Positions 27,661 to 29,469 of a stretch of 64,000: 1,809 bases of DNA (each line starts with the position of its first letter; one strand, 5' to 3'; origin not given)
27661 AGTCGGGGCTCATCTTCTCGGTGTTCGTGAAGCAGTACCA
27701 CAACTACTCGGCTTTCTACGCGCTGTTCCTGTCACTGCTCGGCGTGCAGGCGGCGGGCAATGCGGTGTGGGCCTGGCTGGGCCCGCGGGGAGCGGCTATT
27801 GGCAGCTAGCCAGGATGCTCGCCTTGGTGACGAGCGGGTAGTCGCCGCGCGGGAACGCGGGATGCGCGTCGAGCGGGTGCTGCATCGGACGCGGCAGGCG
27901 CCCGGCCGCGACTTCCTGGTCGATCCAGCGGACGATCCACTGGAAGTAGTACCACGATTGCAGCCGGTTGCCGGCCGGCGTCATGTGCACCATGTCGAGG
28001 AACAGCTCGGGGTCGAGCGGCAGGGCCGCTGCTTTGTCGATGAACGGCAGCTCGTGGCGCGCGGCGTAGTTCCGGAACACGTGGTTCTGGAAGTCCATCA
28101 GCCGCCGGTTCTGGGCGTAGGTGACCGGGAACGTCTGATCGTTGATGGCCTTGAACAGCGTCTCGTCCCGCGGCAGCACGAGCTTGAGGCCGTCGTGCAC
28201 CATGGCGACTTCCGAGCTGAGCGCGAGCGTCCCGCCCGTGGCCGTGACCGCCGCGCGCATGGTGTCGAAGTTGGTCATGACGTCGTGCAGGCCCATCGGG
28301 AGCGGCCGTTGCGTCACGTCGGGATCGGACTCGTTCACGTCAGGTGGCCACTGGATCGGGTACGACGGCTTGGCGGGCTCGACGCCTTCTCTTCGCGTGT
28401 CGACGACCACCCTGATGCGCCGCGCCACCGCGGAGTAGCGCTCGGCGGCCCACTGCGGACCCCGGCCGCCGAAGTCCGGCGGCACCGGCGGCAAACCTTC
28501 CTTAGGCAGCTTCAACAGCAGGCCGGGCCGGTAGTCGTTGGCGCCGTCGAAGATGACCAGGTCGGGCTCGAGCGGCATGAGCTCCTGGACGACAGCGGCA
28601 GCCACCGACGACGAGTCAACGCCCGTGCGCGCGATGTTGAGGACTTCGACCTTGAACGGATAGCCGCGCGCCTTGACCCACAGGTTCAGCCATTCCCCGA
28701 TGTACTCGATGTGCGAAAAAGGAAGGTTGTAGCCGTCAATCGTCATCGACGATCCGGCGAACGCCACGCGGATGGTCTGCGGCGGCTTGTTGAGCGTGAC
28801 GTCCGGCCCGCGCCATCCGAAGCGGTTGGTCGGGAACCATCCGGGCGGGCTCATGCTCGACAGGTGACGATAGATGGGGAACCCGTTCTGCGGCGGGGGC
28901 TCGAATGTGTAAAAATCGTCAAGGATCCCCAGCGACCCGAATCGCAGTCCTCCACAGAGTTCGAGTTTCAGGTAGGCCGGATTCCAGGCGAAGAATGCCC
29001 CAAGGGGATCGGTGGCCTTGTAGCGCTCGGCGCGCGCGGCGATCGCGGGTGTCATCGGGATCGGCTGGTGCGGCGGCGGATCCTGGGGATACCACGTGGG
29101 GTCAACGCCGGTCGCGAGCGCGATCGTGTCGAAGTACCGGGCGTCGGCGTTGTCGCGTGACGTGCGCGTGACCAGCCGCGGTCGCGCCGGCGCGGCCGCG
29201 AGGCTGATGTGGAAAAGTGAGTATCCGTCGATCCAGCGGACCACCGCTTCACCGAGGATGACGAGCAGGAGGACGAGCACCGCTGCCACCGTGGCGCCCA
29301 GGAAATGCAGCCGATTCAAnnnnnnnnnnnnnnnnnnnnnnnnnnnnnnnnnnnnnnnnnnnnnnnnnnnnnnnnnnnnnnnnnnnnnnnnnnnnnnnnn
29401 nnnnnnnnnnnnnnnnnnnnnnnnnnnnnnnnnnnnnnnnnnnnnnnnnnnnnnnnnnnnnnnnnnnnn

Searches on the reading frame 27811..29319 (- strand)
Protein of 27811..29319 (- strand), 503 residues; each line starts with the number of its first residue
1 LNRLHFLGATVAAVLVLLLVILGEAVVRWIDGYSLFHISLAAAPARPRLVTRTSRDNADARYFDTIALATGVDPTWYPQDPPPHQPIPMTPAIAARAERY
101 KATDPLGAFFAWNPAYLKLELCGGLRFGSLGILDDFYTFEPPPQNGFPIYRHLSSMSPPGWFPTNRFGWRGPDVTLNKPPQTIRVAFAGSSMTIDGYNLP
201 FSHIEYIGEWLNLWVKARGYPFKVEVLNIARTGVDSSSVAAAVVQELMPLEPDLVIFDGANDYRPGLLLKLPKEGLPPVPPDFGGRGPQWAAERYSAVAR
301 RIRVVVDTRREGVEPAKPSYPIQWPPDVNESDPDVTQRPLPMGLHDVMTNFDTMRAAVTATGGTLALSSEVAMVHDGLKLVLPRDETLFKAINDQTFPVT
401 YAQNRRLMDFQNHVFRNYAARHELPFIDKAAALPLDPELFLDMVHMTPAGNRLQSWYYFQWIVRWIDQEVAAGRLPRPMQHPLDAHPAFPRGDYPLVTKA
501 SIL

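Call 21: search_protein_families(library=pfam, proteins=[window:27811-29319:-], max_evalue=0.001)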
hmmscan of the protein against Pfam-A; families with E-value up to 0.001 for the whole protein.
window:27811-29319:- (503 aa): 1 family
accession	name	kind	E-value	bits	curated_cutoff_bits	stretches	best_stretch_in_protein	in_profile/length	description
PF13472.12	Lipase_GDSL_2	-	1.4e-05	26.2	32.9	0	189-453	3-178/178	GDSL-like Lipase/Acylhydrolase family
